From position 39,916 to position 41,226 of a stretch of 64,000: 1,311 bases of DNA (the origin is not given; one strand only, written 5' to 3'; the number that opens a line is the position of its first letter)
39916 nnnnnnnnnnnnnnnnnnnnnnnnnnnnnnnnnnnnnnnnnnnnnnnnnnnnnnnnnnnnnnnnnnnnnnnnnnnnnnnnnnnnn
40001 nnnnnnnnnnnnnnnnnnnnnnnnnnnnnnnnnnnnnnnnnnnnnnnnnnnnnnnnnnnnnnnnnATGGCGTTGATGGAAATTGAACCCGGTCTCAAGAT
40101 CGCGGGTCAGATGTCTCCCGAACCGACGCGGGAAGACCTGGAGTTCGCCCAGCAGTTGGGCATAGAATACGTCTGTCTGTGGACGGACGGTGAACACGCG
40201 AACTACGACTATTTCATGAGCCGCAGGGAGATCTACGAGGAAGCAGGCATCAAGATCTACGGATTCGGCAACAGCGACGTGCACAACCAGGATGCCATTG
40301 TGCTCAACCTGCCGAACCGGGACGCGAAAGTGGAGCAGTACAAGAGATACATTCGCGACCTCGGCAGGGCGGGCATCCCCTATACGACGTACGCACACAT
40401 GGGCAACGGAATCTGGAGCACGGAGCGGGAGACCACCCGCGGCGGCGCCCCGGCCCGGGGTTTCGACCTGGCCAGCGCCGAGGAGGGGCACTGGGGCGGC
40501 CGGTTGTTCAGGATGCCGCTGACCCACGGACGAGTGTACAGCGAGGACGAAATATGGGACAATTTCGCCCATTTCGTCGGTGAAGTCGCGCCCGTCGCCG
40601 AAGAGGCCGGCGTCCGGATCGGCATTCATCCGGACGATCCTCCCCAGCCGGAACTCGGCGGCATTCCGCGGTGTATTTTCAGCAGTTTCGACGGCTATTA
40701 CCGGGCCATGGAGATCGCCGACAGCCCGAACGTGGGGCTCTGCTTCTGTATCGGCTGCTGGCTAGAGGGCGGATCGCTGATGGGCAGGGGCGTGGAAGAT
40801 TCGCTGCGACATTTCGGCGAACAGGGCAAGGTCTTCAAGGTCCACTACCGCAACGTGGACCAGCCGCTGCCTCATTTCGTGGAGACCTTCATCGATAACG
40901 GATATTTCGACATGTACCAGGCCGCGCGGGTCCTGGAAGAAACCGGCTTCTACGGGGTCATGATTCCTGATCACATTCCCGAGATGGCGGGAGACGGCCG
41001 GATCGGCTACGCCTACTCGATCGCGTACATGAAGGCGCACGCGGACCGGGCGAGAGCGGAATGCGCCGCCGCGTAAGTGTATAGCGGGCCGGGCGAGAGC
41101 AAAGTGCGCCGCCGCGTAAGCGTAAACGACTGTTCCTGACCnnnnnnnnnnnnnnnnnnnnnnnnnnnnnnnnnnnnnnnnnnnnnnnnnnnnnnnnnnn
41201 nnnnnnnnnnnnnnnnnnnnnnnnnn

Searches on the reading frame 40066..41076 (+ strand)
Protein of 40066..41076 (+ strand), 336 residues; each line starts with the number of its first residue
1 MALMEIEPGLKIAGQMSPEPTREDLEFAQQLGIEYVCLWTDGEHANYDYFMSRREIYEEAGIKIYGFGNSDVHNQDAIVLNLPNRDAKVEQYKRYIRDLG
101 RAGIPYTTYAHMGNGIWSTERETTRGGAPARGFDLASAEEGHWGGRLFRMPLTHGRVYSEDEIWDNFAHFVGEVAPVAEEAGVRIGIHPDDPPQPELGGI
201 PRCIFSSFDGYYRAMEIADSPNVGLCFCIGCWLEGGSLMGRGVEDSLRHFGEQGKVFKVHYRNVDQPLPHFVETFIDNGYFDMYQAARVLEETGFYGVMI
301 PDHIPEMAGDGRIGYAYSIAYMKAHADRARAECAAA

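Call 6: search_protein_families(library=pfam, proteins=[window:40066-41076:+])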
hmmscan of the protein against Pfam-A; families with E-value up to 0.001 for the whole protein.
window:40066-41076:+ (336 aa): 2 families
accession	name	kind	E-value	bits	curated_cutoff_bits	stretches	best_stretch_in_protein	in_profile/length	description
PF03786.19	UxuA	-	1.4e-39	136.3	23.7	2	148-317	165-333/352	D-mannonate dehydratase (UxuA)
PF01261.30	AP_endonuc_2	-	3.7e-14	53.4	31.1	1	76-304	20-230/249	Xylose isomerase-like TIM barrel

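Call 7: search_protein_families(library=ncbifam, proteins=[window:40066-41076:+])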
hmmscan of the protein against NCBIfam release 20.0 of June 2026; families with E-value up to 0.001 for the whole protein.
window:40066-41076:+ (336 aa): 2 families
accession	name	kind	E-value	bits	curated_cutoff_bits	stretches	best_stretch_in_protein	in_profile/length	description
NF003027.0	PRK03906.1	subfamily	1.6e-31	109.6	191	1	158-312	203-351/385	mannonate dehydratase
TIGR00695.1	uxuA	equivalog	1.1e-21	77.5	199.55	1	137-291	183-332/394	mannonate dehydratase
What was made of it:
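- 40066..41076 (+): Gene for a UxuA-like / xylose-isomerase-like TIM-barrel protein, 336 aa. Pfam PF03786 and PF01261 match, but the NCBIfam uxuA models score below their cut-offs (calls 6, 7).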

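Call 11: find_related_loci(query=window:40066-41076:+, collection=genome_contigs, flank=6000)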
Query window:40066-41076:+ (336 aa) in genome_contigs; peptide patterns used: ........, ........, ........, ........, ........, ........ (x = any residue, [..] = any of these).
191 stretches matched a pattern; 150 encode a relative of the query (tblastn E <= 1e-3); the best 80 are kept; 80 distinct loci.
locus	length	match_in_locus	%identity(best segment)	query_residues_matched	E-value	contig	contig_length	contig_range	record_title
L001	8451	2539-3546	98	1-336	0e+0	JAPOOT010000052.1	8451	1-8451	MAG: Gemmatimonadetes bacterium isolate APA_bin_41 c_000000430032, whole genome shotgun sequence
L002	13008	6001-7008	99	1-336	0e+0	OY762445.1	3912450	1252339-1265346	MAG: bacterium isolate 4d88f91b-64ba-49ef-9c7d-4906d56127d1 genome assembly, chromosome: 1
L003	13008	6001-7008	98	1-336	0e+0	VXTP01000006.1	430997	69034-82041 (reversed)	MAG: Gemmatimonadetes bacterium isolate SB0665_bin_8 NODE_5_length_430997_cov_13.586640, whole genome shotgun sequence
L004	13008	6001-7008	97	1-336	0e+0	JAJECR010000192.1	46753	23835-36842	MAG: Candidatus Latescibacterota bacterium isolate jk18xAbins.29 k141_873673, whole genome shotgun sequence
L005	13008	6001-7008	97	1-336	0e+0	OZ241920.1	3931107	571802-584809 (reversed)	MAG: bacterium isolate c159a2c7-7ae9-43f8-b1c6-a8821b09048b genome assembly, chromosome: 1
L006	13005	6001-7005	97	1-335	0e+0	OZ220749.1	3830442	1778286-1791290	MAG: bacterium isolate 072a604d-d951-4d4f-bb27-b5f30d89a258 genome assembly, chromosome: 1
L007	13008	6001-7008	97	1-336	0e+0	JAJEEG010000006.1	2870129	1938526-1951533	MAG: Candidatus Latescibacterota bacterium isolate p16x34bins.14 k141_287726, whole genome shotgun sequence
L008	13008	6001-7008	96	1-336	0e+0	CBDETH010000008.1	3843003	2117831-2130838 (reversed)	MAG: bacterium isolate a37c322d-fd18-4de0-acdf-9ec38001f2fc genome assembly, contig: contig_8, whole genome shotgun sequ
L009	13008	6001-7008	96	1-336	0e+0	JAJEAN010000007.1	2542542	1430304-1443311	MAG: Candidatus Latescibacterota bacterium isolate jk18x7bins.54 k141_2599900, whole genome shotgun sequence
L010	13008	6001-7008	96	1-336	0e+0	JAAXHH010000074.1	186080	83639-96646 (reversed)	MAG: Candidatus Latescibacterota bacterium isolate Plut_88884 unfiltered_Plut_88884_genomic_contig_283691, whole genome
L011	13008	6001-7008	96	1-336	0e+0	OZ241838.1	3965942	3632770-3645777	MAG: bacterium isolate 834f4656-8c40-439b-be50-31c876aeaf38 genome assembly, chromosome: 1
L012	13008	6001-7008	96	1-336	0e+0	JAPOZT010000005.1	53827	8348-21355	MAG: Gemmatimonadetes bacterium isolate IRC1_bin_16 NODE_554_length_53827_cov_20.7763, whole genome shotgun sequence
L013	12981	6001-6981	94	1-327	0e+0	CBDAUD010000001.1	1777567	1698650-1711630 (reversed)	MAG: bacterium isolate 878a0cea-2b96-4014-b147-88fee9e3d867 genome assembly, contig: contig_1, whole genome shotgun sequ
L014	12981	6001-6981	94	1-327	0e+0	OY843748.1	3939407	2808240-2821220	MAG: bacterium isolate 9408d56b-0626-48ff-8cc4-40385ffb9045 genome assembly, chromosome: 1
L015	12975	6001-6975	95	1-325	0e+0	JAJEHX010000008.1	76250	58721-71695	MAG: Candidatus Latescibacterota bacterium isolate p16x63bins.21 k141_375419, whole genome shotgun sequence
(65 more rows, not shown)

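Call 12: find_encoding_contigs(protein=window:40066-41076:+, flank=6000, max_places=10)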
Protein window:40066-41076:+ (336 aa): no gene with exactly this product is on record in the collection.

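Call 39: find_homologous_proteins(query=window:40066-41076:+, max_evalue=1e-100)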
Query window:40066-41076:+ (336 aa): 4156 proteins with E <= 1e-100 among 8000 candidates; the best 120 are listed.
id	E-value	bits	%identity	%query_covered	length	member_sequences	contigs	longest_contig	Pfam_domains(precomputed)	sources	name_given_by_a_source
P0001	4.5e-232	788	99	100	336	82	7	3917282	PF03786.20,PF01261.31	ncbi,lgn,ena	-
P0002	1.8e-205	700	87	100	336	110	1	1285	PF03786.20,PF01261.31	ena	-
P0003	3.6e-203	693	86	99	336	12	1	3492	PF03786.20,PF01261.31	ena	-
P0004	2.3e-197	674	84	99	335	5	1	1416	PF03786.20,PF01261.31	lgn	-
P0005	1.0e-196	672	82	100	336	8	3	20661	PF03786.20,PF01261.31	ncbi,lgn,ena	-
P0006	1.3e-192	658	81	100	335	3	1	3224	PF03786.20,PF01261.31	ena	-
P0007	1.7e-192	658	82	100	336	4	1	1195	PF03786.20,PF01261.31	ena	-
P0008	2.7e-192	657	81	100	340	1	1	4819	PF03786.20,PF01261.31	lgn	-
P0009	5.5e-182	623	75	99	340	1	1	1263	PF03786.20,PF01261.31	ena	-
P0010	3.5e-181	621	75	99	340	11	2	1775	PF03786.20,PF01261.31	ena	-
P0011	5.6e-181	620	75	99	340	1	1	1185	PF03786.20,PF01261.31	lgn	-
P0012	3.6e-180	617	74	99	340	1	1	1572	PF03786.20,PF01261.31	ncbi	-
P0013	1.3e-179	615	76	98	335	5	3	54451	PF03786.20,PF01261.31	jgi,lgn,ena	-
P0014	9.3e-178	609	76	99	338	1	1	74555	PF03786.20,PF01261.31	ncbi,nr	ncbi:D-mannonate dehydratase [Candidatus Poribacteria bacterium]|nr:MAG: D-mannonate dehydratase [Ca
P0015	2.9e-177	608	75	99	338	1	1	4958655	PF03786.20,PF01261.31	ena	-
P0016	3.1e-177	608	76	99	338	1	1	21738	PF03786.20,PF01261.31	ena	-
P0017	6.1e-177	607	76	99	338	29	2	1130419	PF03786.20,PF01261.31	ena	-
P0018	1.4e-176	605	76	98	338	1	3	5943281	PF03786.20,PF01261.31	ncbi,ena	-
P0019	2.5e-176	605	74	99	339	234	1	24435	PF03786.20,PF01261.31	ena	-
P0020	2.6e-176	605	76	99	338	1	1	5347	PF03786.20,PF01261.31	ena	-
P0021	5.1e-176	604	76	98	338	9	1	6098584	PF03786.20,PF01261.31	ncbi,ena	-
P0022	6.8e-176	603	76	99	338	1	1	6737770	PF03786.20,PF01261.31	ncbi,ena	-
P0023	8.9e-176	603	75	99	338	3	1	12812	PF03786.20,PF01261.31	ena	-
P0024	1.6e-175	602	74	99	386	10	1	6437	PF03786.20,PF01261.31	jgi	jgi:mannonate dehydratase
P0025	5.3e-175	600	73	99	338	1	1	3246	PF03786.20,PF01261.31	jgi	jgi:mannonate dehydratase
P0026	7.0e-175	600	76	98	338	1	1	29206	PF03786.20,PF01261.31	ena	-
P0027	8.3e-175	600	75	99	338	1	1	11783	PF03786.20,PF01261.31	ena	-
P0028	1.1e-174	599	75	98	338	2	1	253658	PF03786.20,PF01261.31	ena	-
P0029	1.3e-174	599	73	99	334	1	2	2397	PF03786.20,PF01261.31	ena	-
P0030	1.3e-174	599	74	99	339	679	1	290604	PF03786.20,PF01261.31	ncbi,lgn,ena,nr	ncbi:MAG: mannonate dehydratase [Candidatus Poribacteria bacterium]|nr:mannonate dehydratase [Candid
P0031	1.7e-174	599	73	99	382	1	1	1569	PF03786.20,PF01261.31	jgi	jgi:mannonate dehydratase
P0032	2.3e-174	598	75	98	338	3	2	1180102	PF03786.20,PF01261.31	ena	-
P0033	2.4e-174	598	75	97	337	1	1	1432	PF03786.20,PF01261.31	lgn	-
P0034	5.7e-174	597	73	99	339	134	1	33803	PF03786.20,PF01261.31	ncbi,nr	ncbi:D-mannonate dehydratase [Candidatus Poribacteria bacterium]|nr:MAG: D-mannonate dehydratase [Ca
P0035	2.0e-173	595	72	99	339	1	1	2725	PF03786.20,PF01261.31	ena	-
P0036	2.2e-173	595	74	99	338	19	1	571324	PF03786.20,PF01261.31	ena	-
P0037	4.2e-173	594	72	99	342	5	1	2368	PF03786.20,PF01261.31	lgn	-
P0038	4.5e-173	594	73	100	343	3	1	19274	PF03786.20,PF01261.31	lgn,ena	-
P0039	2.6e-172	591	73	98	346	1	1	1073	PF03786.20,PF01261.31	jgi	jgi:mannonate dehydratase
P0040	4.2e-172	591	74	99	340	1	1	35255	PF03786.20,PF01261.31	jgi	jgi:mannonate dehydratase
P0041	4.3e-172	591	72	99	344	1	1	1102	PF03786.20,PF01261.31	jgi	jgi:mannonate dehydratase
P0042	1.3e-171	589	72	99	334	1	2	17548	PF03786.20,PF01261.31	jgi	jgi:mannonate dehydratase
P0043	1.7e-171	589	71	99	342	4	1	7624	PF03786.20,PF01261.31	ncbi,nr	ncbi:MAG TPA: TIM barrel protein [Firmicutes bacterium]|nr:TIM barrel protein [Bacillota bacterium]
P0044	2.1e-171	588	73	98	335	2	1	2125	PF03786.20,PF01261.31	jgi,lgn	-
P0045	2.1e-171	588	72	99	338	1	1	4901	PF03786.20,PF01261.31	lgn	-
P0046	3.0e-171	588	72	98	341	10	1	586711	PF03786.20,PF01261.31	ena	-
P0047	8.7e-171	586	74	98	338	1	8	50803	PF03786.20,PF01261.31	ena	-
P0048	1.4e-170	586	71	96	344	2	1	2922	PF03786.20,PF01261.31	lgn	-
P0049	4.6e-170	584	71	100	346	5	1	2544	PF03786.20,PF01261.31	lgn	-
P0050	4.8e-170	584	72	97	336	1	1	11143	PF03786.20,PF01261.31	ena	-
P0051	6.7e-170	583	73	98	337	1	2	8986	PF03786.20,PF01261.31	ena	-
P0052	7.7e-170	583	73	99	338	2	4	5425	PF03786.20,PF01261.31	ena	-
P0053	1.6e-169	582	71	98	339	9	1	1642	PF03786.20,PF01261.31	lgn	-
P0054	3.1e-169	581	71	99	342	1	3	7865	PF03786.20,PF01261.31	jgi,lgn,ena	-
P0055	3.7e-169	581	71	98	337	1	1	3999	PF03786.20,PF01261.31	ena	-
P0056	4.0e-169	581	73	99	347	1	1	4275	PF03786.20,PF01261.31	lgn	-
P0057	4.0e-169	581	71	98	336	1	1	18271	PF03786.20,PF01261.31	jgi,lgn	-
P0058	4.5e-169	581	73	97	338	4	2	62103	PF03786.20,PF01261.31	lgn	-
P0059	5.0e-169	581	71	99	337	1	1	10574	PF03786.20,PF01261.31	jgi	jgi:mannonate dehydratase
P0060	5.5e-169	580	72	98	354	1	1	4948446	PF03786.20,PF01261.31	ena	-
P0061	9.8e-169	580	70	99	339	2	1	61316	PF03786.20,PF01261.31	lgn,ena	-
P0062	1.0e-168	580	71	99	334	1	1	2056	PF03786.20,PF01261.31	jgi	jgi:mannonate dehydratase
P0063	1.1e-168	580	70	99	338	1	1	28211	PF03786.20,PF01261.31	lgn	-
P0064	1.2e-168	579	73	98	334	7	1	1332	PF03786.20,PF01261.31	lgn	-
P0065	1.3e-168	579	70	100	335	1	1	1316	PF03786.20,PF01261.31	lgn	-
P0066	1.4e-168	579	71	99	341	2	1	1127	PF03786.20,PF01261.31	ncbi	-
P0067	1.5e-168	579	73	99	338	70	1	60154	PF03786.20,PF01261.31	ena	-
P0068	1.8e-168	579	69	99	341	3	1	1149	PF03786.20,PF01261.31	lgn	-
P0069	1.9e-168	579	69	99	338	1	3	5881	PF03786.20,PF01261.31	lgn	-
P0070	2.3e-168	578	70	99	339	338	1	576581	PF03786.20,PF01261.31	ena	-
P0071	3.9e-168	578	70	99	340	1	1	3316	PF03786.20,PF01261.31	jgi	jgi:mannonate dehydratase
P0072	5.5e-168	577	69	99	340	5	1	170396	PF03786.20,PF01261.31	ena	-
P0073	7.2e-168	577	71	99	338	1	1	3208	PF03786.20,PF01261.31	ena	-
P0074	8.1e-168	577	71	100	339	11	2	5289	PF03786.20,PF01261.31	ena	-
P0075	1.3e-167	576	72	99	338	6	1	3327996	PF03786.20,PF01261.31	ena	-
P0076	1.4e-167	576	71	98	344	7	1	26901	PF03786.20,PF01261.31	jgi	-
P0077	2.9e-167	575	72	98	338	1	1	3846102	PF03786.20,PF01261.31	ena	-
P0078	3.5e-167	575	72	98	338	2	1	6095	PF03786.20,PF01261.31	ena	-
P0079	4.3e-167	574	70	98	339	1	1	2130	PF03786.20,PF01261.31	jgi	jgi:mannonate dehydratase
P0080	4.9e-167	574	70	99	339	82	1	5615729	PF03786.20,PF01261.31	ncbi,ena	-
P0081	5.3e-167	574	71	99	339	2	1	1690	PF03786.20,PF01261.31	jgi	jgi:mannonate dehydratase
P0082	6.5e-167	574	69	97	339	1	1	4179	PF03786.20,PF01261.31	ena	-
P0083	6.9e-167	574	71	99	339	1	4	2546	PF03786.20,PF01261.31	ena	-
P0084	1.0e-166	573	70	99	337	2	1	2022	PF03786.20,PF01261.31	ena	-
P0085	1.3e-166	573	71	97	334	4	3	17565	PF03786.20,PF01261.31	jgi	-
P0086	1.3e-166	573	69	99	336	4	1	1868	PF03786.20,PF01261.31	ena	-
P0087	1.5e-166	572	72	99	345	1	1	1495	PF03786.20,PF01261.31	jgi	jgi:mannonate dehydratase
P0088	1.8e-166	572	71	98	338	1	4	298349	PF03786.20,PF01261.31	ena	-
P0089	1.9e-166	572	72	97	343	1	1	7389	PF03786.20,PF01261.31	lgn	-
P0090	3.0e-166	571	70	99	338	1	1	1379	PF03786.20,PF01261.31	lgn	-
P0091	3.6e-166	571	69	99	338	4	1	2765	PF03786.20,PF01261.31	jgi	jgi:mannonate dehydratase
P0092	4.6e-166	571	70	98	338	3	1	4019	PF03786.20,PF01261.31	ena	-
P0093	5.2e-166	571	68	97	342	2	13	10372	PF03786.20,PF01261.31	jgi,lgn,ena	jgi:mannonate dehydratase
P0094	8.0e-166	570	69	99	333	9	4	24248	PF03786.20,PF01261.31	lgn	-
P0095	9.1e-166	570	70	98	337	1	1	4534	PF03786.20,PF01261.31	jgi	jgi:mannonate dehydratase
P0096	2.5e-165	568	72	97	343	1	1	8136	PF03786.20,PF01261.31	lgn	-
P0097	3.8e-165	568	70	99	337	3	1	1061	PF03786.20,PF01261.31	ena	-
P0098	3.8e-165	568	72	97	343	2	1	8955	PF03786.20,PF01261.31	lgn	-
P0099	4.8e-165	568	71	100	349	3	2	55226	PF03786.20,PF01261.31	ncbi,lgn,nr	ncbi:MAG: mannonate dehydratase [Herpetosiphonaceae bacterium]|nr:mannonate dehydratase [Herpetosiph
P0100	5.5e-165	567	69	99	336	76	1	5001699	PF03786.20,PF01261.31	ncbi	-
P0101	6.5e-165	567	69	99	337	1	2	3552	PF03786.20,PF01261.31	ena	-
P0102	6.8e-165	567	69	98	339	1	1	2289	PF03786.20,PF01261.31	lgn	-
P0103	7.1e-165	567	70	98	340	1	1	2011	PF03786.20,PF01261.31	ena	-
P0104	7.8e-165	567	70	98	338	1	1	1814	PF03786.20,PF01261.31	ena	-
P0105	8.5e-165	567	69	99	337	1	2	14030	PF03786.20,PF01261.31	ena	-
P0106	9.5e-165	567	70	99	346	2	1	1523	PF03786.20,PF01261.31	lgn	-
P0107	9.5e-165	567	68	99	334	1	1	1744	PF03786.20,PF01261.31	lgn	-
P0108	1.1e-164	566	68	99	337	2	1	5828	PF03786.20,PF01261.31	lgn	-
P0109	1.2e-164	566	68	100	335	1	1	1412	PF03786.20,PF01261.31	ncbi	-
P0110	1.5e-164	566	68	99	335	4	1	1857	PF03786.20,PF01261.31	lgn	-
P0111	1.6e-164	566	69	99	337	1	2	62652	PF03786.20,PF01261.31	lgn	-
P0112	2.3e-164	565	67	99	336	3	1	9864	PF03786.20,PF01261.31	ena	-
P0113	3.4e-164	565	70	99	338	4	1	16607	PF03786.20,PF01261.31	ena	-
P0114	3.5e-164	565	68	99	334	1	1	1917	PF03786.20,PF01261.31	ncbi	-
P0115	3.5e-164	565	70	99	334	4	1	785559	PF03786.20,PF01261.31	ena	-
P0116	3.5e-164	565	69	99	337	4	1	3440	PF03786.20,PF01261.31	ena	-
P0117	4.8e-164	564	68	99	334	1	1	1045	PF03786.20,PF01261.31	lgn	-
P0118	5.4e-164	564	68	99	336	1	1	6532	PF03786.20,PF01261.31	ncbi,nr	ncbi:MAG TPA: mannonate dehydratase [Caldilineaceae bacterium]|nr:mannonate dehydratase [Caldilineac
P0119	8.3e-164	563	68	99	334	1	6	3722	PF03786.20,PF01261.31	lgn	-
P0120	9.0e-164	563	70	99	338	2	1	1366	PF03786.20,PF01261.31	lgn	-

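Call 40: find_encoding_contigs(protein=P0001, flank=2500, max_places=10)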
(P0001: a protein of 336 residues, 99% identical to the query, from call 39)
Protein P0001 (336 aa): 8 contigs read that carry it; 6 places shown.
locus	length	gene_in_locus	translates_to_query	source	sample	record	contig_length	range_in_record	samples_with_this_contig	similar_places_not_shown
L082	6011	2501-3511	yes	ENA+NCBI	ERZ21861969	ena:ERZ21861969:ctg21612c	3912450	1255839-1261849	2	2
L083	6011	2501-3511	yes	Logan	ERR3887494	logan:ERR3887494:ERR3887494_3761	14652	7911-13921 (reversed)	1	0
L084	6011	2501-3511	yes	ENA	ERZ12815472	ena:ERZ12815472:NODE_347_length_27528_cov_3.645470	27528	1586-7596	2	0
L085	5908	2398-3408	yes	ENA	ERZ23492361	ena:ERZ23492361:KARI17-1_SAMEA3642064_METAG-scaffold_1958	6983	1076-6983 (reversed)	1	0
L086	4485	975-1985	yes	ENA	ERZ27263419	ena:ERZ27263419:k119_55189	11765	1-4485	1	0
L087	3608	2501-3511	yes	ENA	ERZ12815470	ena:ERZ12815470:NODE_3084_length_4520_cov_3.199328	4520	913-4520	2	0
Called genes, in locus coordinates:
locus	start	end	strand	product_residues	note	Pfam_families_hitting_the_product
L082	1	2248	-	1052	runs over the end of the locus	PF13620:CarboxypepD_reg, PF13715:CarbopepD_reg_2, PF25183:OMP_b-brl_4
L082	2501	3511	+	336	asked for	PF03786:UxuA (weak), PF01261:AP_endonuc_2, PF03786:UxuA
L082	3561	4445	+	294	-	PF02899:Phage_int_SAM_1, PF13495:Phage_int_SAM_4 (weak), PF00589:Phage_integrase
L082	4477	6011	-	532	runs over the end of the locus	PF20154:LNT_N, PF00795:CN_hydrolase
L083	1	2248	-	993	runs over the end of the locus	?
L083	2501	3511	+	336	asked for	PF03786:UxuA (weak), PF01261:AP_endonuc_2, PF03786:UxuA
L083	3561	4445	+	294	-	PF02899:Phage_int_SAM_1, PF13495:Phage_int_SAM_4 (weak), PF00589:Phage_integrase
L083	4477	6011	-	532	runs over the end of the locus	PF20154:LNT_N, PF00795:CN_hydrolase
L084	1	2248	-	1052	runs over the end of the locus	PF13620:CarboxypepD_reg, PF13715:CarbopepD_reg_2, PF25183:OMP_b-brl_4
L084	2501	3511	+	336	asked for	PF03786:UxuA (weak), PF01261:AP_endonuc_2, PF03786:UxuA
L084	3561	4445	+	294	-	PF02899:Phage_int_SAM_1, PF13495:Phage_int_SAM_4 (weak), PF00589:Phage_integrase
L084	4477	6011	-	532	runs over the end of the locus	PF20154:LNT_N, PF00795:CN_hydrolase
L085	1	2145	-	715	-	?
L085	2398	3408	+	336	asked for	PF03786:UxuA (weak), PF01261:AP_endonuc_2, PF03786:UxuA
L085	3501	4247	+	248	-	-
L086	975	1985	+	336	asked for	PF03786:UxuA (weak), PF01261:AP_endonuc_2, PF03786:UxuA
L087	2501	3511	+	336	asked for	PF03786:UxuA (weak), PF01261:AP_endonuc_2, PF03786:UxuA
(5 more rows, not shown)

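Call 55: list_cluster_members(proteins=[P0001])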
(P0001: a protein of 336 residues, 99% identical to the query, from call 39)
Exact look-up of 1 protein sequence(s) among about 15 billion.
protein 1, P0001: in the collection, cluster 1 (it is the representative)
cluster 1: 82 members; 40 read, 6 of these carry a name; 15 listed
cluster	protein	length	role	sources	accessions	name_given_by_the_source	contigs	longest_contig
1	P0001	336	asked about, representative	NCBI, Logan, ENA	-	-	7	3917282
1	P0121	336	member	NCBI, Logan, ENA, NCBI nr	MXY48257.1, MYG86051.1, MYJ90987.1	MAG: TIM barrel protein [Gemmatimonadetes bacterium] | TIM barrel protein [Gemmatimonadota bacterium]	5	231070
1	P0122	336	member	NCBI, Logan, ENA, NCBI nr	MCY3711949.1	MAG: mannonate dehydratase [Gemmatimonadetes bacterium] | mannonate dehydratase [Gemmatimonadota bacterium]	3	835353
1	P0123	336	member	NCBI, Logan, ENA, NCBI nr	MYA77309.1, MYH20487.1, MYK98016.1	MAG: TIM barrel protein [Gemmatimonadetes bacterium] | TIM barrel protein [Gemmatimonadota bacterium]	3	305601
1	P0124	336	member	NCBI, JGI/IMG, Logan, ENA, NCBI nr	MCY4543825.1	MAG: mannonate dehydratase [Gemmatimonadetes bacterium] | mannonate dehydratase [Gemmatimonadota bacterium]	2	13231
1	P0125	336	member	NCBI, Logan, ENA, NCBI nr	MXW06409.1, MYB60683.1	MAG: TIM barrel protein [Gemmatimonadetes bacterium] | TIM barrel protein [Gemmatimonadota bacterium]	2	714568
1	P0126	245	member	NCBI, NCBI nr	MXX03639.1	MAG: TIM barrel protein, partial [Gemmatimonadetes bacterium] | TIM barrel protein [Gemmatimonadota bacterium]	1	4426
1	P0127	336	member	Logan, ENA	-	-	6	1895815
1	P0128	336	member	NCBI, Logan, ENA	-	-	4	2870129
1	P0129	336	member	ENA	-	-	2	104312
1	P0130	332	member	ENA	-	-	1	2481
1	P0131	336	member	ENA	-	-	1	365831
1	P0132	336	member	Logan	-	-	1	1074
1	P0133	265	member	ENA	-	-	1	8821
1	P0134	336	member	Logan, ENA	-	-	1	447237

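Call 57: find_encoding_contigs(protein=P0123, flank=1500, max_places=6)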
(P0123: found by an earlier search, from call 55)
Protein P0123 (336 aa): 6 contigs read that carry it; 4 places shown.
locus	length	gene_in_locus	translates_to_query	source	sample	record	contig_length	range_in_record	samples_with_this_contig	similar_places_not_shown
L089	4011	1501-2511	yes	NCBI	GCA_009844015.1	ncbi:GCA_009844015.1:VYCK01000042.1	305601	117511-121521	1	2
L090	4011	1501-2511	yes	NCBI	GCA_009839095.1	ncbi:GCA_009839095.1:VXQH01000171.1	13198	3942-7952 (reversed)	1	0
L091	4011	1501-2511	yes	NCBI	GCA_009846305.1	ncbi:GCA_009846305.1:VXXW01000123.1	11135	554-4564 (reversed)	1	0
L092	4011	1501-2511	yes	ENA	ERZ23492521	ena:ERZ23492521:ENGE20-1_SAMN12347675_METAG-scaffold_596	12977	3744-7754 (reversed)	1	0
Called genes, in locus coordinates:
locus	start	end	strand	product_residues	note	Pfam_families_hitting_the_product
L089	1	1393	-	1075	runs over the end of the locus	PF13620:CarboxypepD_reg, PF13715:CarbopepD_reg_2, PF25183:OMP_b-brl_4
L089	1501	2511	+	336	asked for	PF03786:UxuA, PF01261:AP_endonuc_2, PF03786:UxuA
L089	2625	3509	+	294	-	PF02899:Phage_int_SAM_1, PF13495:Phage_int_SAM_4 (weak), PF00589:Phage_integrase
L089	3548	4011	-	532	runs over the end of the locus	PF20154:LNT_N, PF00795:CN_hydrolase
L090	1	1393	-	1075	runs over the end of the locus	PF13620:CarboxypepD_reg, PF13715:CarbopepD_reg_2, PF25183:OMP_b-brl_4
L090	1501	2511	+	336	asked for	PF03786:UxuA, PF01261:AP_endonuc_2, PF03786:UxuA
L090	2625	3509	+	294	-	PF02899:Phage_int_SAM_1, PF13495:Phage_int_SAM_4 (weak), PF00589:Phage_integrase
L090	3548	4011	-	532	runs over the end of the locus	PF20154:LNT_N, PF00795:CN_hydrolase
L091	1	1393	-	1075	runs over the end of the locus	PF13620:CarboxypepD_reg, PF13715:CarbopepD_reg_2, PF25183:OMP_b-brl_4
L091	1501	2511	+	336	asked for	PF03786:UxuA, PF01261:AP_endonuc_2, PF03786:UxuA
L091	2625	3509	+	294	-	PF02899:Phage_int_SAM_1, PF13495:Phage_int_SAM_4 (weak), PF00589:Phage_integrase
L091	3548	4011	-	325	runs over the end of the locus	PF00795:CN_hydrolase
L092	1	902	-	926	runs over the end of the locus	PF25183:OMP_b-brl_4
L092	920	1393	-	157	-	-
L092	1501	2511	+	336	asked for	PF03786:UxuA, PF01261:AP_endonuc_2, PF03786:UxuA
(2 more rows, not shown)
